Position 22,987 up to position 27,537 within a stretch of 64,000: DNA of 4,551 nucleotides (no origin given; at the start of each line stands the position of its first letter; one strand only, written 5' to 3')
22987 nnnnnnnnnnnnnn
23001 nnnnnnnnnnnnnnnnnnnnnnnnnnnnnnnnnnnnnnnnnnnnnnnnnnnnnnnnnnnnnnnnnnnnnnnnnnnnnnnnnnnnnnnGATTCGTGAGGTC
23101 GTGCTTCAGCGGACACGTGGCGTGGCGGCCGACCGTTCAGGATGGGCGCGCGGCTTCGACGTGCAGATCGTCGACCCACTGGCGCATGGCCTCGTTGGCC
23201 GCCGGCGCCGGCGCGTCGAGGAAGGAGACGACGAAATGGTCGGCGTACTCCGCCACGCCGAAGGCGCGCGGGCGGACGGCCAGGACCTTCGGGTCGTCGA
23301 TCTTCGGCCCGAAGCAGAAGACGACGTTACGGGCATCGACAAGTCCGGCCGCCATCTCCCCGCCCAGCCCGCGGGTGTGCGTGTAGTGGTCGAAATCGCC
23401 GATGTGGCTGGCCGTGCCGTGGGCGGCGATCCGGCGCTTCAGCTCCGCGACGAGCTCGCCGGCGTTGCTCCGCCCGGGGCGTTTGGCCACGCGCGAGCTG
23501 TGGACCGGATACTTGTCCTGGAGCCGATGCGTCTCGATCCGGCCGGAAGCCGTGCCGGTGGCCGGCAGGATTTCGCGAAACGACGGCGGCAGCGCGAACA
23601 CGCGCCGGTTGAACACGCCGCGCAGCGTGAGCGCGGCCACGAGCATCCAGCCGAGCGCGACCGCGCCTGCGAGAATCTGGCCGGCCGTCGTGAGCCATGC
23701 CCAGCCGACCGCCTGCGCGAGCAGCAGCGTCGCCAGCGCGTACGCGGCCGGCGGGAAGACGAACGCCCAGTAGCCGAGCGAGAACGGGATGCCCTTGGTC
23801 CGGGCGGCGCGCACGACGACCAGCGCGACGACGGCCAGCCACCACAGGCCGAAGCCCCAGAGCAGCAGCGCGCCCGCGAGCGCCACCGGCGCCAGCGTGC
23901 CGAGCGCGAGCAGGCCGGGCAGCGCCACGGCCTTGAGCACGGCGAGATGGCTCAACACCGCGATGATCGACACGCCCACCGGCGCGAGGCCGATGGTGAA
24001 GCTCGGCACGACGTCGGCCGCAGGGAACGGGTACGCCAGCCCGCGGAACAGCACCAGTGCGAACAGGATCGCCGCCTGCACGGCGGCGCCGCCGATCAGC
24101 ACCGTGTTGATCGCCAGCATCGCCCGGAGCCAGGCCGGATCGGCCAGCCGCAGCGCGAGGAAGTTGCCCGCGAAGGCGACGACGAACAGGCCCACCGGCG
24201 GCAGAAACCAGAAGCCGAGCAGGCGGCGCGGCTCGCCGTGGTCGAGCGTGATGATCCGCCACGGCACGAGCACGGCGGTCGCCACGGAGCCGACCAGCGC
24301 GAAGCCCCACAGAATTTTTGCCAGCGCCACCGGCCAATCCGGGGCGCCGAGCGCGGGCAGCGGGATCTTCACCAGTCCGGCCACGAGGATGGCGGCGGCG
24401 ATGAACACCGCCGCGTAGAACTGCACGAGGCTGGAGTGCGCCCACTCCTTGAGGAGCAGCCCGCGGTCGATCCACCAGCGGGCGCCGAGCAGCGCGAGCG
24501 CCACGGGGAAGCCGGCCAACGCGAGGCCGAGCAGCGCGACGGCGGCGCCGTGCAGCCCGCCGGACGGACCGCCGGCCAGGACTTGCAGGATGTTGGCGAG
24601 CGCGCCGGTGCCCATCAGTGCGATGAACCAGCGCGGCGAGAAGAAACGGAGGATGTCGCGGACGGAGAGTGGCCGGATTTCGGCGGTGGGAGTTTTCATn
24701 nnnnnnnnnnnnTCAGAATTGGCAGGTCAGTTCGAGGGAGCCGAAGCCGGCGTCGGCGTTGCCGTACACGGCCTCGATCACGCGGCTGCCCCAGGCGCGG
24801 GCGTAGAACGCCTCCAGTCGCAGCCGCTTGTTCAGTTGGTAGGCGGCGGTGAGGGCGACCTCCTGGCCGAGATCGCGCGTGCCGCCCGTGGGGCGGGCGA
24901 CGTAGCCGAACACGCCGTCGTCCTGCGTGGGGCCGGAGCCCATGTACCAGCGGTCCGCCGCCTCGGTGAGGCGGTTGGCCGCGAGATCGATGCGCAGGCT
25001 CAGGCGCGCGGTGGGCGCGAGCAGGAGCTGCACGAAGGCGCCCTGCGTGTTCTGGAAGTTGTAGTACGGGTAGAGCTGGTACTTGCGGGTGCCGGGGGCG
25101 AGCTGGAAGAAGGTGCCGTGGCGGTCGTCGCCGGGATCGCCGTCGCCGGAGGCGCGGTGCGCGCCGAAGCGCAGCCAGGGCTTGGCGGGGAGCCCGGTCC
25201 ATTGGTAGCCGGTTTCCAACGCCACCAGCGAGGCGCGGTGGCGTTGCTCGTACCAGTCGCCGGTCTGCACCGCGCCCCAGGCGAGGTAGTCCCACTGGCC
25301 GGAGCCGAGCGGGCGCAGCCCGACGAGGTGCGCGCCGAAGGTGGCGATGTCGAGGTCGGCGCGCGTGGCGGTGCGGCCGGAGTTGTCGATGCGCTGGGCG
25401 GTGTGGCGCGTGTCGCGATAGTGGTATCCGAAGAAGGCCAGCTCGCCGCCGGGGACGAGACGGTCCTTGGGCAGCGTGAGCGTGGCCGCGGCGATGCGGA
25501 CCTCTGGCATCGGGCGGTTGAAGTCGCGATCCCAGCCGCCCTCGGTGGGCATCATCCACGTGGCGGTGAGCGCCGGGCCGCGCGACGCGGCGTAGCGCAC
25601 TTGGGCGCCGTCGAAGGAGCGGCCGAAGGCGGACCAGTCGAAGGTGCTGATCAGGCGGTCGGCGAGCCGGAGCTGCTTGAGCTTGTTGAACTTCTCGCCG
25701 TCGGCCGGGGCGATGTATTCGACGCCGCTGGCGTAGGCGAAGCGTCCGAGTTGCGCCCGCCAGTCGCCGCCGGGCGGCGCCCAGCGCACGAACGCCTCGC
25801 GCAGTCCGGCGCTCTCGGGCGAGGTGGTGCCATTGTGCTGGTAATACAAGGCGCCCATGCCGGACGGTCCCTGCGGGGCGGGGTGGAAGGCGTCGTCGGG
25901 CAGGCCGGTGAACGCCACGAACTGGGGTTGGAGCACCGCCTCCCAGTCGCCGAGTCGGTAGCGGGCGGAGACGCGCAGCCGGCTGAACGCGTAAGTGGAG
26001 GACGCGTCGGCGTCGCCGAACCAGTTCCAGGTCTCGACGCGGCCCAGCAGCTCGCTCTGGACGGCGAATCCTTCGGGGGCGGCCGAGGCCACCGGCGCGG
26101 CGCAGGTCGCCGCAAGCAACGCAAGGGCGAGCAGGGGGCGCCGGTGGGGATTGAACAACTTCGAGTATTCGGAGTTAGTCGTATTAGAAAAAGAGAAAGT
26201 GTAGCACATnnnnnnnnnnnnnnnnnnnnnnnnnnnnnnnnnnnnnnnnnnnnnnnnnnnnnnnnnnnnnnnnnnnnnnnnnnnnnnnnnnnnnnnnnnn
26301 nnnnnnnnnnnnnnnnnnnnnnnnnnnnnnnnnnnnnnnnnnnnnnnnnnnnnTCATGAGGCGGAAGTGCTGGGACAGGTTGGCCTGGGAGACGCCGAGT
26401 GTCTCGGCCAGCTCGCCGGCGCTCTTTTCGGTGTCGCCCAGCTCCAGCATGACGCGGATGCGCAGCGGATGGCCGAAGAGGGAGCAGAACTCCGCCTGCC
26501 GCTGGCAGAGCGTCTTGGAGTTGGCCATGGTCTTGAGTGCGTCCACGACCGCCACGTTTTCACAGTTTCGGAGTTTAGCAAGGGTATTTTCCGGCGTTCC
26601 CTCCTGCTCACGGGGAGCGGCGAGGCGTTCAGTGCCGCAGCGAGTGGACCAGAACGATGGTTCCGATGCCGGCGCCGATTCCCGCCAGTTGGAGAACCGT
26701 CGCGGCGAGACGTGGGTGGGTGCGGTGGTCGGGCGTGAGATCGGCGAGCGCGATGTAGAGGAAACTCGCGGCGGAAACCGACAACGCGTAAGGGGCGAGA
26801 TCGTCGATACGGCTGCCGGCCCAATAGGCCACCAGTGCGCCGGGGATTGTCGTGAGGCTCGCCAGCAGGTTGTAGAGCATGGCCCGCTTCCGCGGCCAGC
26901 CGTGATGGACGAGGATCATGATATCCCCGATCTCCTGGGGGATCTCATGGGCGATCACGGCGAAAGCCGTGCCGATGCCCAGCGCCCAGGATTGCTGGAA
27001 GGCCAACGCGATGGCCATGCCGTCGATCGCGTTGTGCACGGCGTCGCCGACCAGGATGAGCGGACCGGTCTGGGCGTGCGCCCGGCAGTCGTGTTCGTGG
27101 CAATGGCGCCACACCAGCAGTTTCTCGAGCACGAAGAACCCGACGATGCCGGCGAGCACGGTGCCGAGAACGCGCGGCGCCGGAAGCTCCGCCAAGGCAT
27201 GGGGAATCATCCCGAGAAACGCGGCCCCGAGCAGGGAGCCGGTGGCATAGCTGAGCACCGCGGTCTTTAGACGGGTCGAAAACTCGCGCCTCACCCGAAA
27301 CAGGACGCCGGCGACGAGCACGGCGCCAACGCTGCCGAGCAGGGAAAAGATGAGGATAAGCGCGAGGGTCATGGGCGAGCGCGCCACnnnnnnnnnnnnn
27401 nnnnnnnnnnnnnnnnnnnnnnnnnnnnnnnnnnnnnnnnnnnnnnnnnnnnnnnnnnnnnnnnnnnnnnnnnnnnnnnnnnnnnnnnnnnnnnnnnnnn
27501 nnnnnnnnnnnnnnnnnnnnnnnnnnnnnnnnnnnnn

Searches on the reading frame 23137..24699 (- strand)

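Call 60: search_protein_families(library=pfam, proteins=[window:23137-24699:-], max_evalue=0.00001)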
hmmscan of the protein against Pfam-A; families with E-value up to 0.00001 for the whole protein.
window:23137-24699:- (520 aa): 2 families
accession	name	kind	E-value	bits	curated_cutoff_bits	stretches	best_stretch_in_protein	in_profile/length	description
PF03595.22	SLAC1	-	3.5e-48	164.9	27.9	1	20-359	2-331/331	Voltage-dependent anion channel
PF21651.2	DUF6858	-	4.9e-41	140.3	27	1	391-513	4-128/129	Family of unknown function (DUF6858)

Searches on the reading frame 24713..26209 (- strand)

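Call 60: search_protein_families(library=pfam, proteins=[window:24713-26209:-], max_evalue=0.00001)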
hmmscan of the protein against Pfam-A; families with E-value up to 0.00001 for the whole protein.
window:24713-26209:- (498 aa): 1 family
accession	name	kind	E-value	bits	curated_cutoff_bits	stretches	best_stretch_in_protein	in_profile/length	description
PF13372.12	Alginate_exp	-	8.4e-22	77.9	25.2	1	73-466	31-369/395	Alginate export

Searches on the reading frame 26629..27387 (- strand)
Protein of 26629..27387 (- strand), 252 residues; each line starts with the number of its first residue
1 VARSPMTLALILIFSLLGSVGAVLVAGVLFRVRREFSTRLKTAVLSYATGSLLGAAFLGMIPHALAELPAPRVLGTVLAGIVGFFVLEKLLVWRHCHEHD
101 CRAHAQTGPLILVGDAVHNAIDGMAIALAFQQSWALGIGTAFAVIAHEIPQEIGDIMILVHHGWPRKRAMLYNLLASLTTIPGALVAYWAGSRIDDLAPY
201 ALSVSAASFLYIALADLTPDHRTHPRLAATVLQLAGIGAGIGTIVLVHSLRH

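Call 60: search_protein_families(library=pfam, proteins=[window:26629-27387:-], max_evalue=0.00001)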
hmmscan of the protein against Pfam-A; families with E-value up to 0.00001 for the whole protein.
window:26629-27387:- (252 aa): 1 family
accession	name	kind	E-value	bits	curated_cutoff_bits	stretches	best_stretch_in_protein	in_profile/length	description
PF02535.28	Zip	-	5.1e-36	125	35.1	2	96-247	166-322/323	ZIP Zinc transporter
